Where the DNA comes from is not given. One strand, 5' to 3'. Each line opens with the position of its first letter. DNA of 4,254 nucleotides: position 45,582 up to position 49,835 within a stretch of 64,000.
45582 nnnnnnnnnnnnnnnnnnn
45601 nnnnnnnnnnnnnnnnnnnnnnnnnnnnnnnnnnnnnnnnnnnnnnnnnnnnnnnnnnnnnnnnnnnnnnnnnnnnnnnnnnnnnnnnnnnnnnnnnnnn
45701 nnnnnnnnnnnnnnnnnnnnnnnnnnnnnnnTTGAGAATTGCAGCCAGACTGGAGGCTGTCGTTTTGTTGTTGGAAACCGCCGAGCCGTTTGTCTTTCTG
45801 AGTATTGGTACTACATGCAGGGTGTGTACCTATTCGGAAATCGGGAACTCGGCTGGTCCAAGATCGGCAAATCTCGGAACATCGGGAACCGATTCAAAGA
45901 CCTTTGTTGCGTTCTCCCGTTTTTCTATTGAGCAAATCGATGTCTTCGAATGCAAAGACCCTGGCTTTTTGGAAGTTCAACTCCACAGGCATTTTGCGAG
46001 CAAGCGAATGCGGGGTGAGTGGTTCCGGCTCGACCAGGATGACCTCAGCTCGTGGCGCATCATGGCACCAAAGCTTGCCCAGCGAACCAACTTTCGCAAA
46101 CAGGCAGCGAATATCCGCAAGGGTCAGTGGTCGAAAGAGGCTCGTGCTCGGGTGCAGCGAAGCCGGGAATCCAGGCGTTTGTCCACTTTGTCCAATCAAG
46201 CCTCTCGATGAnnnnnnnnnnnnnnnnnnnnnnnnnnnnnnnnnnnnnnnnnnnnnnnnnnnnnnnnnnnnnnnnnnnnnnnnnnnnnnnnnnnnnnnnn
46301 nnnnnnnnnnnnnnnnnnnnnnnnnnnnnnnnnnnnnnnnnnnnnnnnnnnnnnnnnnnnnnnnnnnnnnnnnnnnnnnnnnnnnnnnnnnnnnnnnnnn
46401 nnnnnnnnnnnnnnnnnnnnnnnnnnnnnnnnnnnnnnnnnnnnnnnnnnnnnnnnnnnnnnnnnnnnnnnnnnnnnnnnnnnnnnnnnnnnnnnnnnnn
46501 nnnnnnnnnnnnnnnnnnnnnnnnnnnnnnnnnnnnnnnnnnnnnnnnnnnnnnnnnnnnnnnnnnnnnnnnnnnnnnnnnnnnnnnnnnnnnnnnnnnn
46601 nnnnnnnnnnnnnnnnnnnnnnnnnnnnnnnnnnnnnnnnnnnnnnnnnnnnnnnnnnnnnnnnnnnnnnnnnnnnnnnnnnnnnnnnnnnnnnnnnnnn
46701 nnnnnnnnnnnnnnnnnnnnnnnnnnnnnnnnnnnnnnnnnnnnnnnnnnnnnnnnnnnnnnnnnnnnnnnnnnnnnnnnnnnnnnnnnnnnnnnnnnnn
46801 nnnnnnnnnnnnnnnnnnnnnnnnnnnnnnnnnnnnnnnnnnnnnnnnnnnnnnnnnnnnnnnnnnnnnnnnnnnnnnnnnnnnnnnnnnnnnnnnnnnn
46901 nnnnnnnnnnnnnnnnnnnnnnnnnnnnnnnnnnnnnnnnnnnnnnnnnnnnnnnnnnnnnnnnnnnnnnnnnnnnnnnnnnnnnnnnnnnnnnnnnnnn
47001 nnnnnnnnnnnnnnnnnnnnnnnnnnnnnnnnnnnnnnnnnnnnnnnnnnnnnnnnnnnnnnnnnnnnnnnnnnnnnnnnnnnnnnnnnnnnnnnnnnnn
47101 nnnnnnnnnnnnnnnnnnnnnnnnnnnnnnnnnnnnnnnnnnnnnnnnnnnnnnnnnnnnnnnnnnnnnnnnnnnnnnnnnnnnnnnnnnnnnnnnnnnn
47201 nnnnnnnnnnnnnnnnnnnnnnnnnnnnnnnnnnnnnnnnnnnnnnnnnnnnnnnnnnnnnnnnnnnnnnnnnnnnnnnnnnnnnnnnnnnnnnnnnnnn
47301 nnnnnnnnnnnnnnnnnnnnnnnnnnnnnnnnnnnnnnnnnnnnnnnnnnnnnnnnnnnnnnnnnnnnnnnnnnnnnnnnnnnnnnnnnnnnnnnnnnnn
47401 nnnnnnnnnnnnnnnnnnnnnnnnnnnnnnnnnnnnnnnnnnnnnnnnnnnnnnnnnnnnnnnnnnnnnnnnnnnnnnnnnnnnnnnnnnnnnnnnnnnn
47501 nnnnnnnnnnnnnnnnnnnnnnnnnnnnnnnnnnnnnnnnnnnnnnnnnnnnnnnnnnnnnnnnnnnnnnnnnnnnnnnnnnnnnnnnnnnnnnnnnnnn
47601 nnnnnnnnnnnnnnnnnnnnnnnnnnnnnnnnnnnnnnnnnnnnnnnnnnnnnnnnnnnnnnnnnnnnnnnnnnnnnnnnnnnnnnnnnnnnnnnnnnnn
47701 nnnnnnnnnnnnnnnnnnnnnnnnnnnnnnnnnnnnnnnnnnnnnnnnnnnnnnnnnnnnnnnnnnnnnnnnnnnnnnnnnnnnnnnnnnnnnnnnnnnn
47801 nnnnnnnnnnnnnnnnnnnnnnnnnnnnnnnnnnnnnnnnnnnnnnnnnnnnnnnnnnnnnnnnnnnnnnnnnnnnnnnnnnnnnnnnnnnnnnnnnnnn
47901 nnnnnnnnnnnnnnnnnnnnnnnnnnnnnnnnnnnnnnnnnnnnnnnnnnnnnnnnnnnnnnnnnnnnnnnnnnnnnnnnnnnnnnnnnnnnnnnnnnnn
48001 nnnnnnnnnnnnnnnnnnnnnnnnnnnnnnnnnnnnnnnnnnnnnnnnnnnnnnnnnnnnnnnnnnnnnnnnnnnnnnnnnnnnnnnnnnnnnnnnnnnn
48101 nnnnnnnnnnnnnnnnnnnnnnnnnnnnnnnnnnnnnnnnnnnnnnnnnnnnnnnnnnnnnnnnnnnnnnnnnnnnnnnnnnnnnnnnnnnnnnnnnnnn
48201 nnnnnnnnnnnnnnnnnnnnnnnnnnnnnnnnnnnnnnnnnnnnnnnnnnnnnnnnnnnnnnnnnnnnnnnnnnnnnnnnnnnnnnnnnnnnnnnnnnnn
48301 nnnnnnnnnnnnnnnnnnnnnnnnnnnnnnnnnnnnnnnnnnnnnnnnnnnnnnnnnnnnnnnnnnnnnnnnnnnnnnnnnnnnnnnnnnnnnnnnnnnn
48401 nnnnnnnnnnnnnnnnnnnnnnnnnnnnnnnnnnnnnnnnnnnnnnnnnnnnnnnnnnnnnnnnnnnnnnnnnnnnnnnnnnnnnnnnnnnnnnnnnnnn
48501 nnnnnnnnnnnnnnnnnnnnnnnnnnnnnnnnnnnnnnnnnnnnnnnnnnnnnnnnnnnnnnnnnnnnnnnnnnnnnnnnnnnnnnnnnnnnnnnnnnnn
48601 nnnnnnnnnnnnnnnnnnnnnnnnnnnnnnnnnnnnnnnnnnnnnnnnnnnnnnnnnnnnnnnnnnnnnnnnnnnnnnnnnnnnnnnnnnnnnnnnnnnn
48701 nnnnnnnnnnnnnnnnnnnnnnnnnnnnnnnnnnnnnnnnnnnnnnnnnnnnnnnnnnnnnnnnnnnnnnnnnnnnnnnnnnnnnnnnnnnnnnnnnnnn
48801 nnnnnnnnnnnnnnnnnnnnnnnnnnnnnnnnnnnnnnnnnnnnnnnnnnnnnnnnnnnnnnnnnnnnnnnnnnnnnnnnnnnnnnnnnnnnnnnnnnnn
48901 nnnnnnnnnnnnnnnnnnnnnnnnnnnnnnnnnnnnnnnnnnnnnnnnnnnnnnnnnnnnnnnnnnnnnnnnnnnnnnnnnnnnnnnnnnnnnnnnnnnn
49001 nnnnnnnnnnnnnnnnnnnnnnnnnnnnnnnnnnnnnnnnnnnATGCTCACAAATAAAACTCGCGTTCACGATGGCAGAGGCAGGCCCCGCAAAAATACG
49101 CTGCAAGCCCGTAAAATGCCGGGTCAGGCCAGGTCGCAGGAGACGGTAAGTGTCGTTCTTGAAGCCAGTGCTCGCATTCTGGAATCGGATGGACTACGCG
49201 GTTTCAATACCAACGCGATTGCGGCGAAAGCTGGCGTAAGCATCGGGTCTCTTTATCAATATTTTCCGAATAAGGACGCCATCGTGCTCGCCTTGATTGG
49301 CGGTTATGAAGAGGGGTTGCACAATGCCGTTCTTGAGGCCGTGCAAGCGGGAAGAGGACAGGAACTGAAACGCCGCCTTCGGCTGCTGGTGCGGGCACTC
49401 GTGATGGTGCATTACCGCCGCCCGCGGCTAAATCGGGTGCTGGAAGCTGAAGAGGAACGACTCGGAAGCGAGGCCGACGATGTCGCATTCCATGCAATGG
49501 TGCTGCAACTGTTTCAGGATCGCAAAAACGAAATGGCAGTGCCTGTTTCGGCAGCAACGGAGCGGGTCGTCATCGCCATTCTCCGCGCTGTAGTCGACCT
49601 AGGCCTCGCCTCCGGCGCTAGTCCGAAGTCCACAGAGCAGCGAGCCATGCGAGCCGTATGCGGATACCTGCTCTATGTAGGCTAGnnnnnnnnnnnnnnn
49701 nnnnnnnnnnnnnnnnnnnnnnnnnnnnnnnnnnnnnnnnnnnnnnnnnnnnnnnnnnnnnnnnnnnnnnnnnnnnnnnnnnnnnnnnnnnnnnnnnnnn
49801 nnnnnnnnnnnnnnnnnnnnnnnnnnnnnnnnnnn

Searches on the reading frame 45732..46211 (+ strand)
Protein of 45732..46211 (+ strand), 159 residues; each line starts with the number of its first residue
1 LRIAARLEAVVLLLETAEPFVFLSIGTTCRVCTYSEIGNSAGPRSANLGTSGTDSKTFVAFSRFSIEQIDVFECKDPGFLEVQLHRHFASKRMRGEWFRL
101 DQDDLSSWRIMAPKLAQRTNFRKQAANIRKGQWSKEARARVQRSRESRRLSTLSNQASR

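Call 71: search_protein_families(library=pfam, proteins=[window:45732-46211:+], max_evalue=0.01)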
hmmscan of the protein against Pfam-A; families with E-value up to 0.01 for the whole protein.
window:45732-46211:+ (159 aa): 2 families
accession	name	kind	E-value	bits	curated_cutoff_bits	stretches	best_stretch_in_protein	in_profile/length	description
PF13455.12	MUG113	-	7.7e-08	33.3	22.3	1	66-106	24-67/73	Meiotically up-regulated gene 113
PF10544.15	T5orf172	-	0.00066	20.6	20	1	55-109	34-97/101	T5orf172 domain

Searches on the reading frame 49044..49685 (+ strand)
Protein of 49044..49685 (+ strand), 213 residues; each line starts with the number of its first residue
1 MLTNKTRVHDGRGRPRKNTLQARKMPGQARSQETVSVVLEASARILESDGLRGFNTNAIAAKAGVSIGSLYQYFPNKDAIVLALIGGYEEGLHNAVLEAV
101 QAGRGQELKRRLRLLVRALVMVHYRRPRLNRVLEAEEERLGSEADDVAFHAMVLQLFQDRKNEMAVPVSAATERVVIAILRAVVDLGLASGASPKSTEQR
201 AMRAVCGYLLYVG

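Call 3: search_protein_families(library=pfam, proteins=[window:49044-49685:+], max_evalue=0.01)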
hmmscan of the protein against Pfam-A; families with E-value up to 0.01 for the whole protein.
window:49044-49685:+ (213 aa): 2 families
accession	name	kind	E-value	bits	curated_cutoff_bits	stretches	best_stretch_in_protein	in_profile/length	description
PF00440.29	TetR_N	-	5.6e-13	48.9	24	1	39-84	2-47/47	Bacterial regulatory proteins, tetR family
PF17918.6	TetR_C_15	-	0.0011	20.1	26.8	1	109-209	3-108/108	Tetracyclin repressor-like, C-terminal domain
